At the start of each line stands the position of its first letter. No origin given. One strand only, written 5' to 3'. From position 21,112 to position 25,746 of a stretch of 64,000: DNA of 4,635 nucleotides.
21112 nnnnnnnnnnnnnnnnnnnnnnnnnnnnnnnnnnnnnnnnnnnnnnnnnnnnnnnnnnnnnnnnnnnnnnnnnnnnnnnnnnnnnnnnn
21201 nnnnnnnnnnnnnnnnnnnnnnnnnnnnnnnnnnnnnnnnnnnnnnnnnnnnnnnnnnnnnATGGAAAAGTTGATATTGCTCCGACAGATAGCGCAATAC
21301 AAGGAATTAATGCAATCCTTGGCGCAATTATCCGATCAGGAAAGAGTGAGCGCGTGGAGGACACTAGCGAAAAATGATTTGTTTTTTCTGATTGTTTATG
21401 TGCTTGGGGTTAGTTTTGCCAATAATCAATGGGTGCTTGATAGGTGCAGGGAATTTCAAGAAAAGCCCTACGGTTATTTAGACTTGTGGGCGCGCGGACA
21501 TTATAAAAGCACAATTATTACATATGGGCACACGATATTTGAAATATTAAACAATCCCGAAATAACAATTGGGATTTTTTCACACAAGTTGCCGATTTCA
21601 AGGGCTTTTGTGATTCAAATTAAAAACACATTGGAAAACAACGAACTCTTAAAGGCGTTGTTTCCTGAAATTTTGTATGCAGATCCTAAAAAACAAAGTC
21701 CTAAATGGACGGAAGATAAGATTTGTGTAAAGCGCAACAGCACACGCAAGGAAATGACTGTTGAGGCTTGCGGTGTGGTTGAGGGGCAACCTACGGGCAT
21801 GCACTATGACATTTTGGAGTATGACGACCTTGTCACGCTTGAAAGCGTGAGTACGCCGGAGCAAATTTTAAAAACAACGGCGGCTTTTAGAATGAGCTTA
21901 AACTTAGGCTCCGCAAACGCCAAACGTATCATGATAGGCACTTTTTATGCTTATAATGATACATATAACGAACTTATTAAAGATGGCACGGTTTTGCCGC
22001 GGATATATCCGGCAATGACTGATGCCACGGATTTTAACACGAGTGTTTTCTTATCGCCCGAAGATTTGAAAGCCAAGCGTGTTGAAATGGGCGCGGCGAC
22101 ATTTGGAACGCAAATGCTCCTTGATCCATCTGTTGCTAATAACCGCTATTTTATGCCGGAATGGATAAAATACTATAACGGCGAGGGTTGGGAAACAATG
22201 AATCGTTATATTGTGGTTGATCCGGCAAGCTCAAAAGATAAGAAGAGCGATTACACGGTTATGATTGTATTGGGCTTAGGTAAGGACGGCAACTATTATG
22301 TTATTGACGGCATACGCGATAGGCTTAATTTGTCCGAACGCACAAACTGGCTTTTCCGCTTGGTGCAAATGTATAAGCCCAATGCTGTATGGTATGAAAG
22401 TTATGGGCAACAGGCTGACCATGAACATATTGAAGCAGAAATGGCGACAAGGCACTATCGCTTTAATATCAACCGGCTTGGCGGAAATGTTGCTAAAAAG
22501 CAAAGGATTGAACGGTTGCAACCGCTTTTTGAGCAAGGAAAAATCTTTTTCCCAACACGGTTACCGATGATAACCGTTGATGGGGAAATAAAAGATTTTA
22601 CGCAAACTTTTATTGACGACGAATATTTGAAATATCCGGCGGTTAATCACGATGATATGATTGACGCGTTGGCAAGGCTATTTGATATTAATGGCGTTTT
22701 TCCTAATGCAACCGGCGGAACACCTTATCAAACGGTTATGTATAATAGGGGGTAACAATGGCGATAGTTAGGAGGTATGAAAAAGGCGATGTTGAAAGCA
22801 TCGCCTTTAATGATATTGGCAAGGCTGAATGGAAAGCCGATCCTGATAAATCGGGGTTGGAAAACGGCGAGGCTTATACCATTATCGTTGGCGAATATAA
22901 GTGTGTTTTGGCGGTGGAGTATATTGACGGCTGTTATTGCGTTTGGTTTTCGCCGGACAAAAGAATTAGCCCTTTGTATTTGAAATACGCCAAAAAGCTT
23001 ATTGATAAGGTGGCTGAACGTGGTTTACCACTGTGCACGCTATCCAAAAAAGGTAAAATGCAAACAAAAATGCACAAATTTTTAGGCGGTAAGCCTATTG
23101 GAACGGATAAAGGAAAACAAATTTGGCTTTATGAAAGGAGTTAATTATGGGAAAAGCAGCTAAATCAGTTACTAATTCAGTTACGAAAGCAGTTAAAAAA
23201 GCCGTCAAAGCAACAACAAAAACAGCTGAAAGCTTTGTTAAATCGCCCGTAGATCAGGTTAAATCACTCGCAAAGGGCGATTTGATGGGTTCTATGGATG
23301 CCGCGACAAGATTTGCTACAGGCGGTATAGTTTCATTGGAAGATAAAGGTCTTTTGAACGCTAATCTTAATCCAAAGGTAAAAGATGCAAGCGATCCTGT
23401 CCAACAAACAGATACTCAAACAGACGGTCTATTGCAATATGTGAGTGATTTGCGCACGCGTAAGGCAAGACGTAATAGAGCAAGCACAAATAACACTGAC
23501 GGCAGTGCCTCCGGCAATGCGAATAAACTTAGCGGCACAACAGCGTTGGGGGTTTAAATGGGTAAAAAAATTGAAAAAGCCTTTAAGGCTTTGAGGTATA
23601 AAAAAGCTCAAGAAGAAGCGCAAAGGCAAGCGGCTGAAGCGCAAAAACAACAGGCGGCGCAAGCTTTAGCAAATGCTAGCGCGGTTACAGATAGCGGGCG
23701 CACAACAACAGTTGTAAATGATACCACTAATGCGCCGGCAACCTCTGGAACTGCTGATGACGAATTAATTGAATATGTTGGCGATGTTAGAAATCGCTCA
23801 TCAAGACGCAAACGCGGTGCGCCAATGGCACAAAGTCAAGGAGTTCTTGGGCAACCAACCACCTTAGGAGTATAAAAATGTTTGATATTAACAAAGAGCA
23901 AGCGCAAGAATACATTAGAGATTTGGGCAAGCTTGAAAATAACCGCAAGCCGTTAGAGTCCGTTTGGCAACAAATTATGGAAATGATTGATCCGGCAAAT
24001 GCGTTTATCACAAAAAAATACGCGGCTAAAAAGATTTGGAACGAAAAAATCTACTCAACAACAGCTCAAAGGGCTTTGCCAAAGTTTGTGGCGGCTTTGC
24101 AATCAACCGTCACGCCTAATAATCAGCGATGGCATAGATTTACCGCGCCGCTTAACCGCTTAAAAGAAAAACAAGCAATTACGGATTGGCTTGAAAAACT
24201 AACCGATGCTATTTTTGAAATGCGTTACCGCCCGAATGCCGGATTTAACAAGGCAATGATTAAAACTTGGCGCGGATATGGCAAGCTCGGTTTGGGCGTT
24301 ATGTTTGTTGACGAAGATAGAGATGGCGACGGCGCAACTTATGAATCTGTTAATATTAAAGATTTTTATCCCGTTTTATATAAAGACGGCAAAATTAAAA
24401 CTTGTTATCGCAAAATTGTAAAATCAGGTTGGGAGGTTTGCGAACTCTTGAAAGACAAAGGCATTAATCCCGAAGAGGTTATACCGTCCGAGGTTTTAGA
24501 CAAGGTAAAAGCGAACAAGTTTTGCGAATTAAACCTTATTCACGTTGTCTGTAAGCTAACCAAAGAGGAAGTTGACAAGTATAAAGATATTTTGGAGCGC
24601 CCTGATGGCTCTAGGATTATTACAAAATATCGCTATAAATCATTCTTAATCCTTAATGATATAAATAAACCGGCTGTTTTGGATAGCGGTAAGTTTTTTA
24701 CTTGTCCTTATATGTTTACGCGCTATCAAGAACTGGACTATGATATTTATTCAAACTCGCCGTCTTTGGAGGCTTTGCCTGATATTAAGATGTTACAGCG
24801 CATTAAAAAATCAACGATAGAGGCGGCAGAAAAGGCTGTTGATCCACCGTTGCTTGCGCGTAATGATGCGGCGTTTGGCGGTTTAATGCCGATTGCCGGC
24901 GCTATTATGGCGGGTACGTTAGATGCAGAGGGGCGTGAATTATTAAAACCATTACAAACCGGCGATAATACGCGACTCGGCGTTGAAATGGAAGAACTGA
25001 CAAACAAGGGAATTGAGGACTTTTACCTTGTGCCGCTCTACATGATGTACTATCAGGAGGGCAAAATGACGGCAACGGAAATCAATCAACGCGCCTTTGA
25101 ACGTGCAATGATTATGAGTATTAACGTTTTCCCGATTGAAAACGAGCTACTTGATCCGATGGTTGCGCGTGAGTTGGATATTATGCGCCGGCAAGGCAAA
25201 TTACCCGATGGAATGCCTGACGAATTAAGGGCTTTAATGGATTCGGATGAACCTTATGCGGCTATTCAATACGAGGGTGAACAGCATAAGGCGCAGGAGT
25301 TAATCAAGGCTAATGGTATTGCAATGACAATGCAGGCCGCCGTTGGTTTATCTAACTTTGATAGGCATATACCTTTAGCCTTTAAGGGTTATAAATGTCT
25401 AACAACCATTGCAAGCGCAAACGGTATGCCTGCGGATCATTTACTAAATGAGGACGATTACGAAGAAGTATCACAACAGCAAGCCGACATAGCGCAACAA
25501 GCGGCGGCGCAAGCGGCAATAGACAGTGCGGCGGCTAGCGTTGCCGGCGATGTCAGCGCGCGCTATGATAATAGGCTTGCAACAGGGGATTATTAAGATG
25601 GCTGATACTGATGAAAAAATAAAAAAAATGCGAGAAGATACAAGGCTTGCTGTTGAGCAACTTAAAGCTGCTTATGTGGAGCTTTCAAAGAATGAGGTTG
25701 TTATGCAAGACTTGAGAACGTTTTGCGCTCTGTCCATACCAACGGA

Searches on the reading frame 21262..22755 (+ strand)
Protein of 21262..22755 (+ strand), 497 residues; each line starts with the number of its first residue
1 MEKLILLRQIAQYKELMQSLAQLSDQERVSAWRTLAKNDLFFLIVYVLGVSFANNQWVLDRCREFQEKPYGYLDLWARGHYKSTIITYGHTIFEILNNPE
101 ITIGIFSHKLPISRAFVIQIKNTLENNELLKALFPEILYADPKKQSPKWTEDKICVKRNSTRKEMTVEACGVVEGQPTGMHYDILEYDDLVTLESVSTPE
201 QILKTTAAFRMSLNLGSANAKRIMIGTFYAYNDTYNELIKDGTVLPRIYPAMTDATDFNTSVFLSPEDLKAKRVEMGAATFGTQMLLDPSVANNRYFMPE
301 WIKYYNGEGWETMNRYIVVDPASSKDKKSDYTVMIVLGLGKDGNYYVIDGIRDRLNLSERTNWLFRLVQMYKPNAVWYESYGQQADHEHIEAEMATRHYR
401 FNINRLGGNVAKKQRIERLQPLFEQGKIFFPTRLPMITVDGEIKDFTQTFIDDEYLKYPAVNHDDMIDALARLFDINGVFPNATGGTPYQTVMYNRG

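Call 6: search_protein_families(library=phrogs, proteins=[window:21262-22755:+], max_evalue=0.001)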
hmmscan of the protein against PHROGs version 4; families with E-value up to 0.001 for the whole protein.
window:21262-22755:+ (497 aa): 4 families
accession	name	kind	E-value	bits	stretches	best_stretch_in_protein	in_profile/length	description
phrog_38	-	head and packaging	2.2e-67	229.3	1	22-476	257-702/760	terminase large subunit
phrog_5573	-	head and packaging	1.8e-19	71.2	1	265-475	33-232/250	terminase large subunit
phrog_979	-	head and packaging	2.1e-14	54.1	1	292-474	411-596/642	terminase large subunit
phrog_20726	-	unknown function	0.00029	21.5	0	313-384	1-75/199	-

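Call 7: search_protein_families(library=pfam, proteins=[window:21262-22755:+], max_evalue=0.01)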
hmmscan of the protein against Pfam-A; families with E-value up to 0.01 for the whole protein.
window:21262-22755:+ (497 aa): 1 family
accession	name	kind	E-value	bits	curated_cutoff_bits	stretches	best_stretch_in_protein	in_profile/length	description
PF17289.8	Terminase_6C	-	7.2e-06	26.5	22.6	1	318-471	2-149/155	Terminase RNaseH-like domain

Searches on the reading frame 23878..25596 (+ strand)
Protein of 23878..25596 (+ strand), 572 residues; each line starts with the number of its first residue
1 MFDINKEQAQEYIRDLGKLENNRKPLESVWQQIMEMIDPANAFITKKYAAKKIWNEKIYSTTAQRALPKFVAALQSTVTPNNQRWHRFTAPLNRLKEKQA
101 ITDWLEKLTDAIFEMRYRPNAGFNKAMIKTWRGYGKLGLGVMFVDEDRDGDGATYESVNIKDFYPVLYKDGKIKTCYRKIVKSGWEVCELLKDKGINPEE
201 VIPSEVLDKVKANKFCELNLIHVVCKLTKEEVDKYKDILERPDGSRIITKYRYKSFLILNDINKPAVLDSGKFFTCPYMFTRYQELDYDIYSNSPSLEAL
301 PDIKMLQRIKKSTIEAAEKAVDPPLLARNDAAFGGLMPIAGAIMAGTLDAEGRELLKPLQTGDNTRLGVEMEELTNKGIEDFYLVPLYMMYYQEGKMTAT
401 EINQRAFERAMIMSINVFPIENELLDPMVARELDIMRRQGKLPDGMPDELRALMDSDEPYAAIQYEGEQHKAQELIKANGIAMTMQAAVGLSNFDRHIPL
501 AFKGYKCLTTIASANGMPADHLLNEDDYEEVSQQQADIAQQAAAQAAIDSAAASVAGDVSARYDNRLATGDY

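Call 6: search_protein_families(library=phrogs, proteins=[window:23878-25596:+], max_evalue=0.001)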
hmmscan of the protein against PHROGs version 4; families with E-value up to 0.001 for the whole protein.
window:23878-25596:+ (572 aa): 4 families
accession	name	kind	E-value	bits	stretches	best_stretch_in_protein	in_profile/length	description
phrog_332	-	connector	6.3e-82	276.7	1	5-560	7-542/560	head-tail adaptor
phrog_21528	-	unknown function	5.3e-17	63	1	9-180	3-175/224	-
phrog_21643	-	unknown function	3.8e-15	56.7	1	308-554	6-243/268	-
phrog_449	-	connector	1.9e-06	27.7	0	471-557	426-510/520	head-tail adaptor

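Call 7: search_protein_families(library=pfam, proteins=[window:23878-25596:+], max_evalue=0.01)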
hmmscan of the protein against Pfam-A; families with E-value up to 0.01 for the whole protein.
window:23878-25596:+ (572 aa): 1 family
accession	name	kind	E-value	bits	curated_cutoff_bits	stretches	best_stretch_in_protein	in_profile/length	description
PF12236.14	Head-tail_con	-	5.8e-62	210.1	27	1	10-520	2-487/489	Bacteriophage head to tail connecting protein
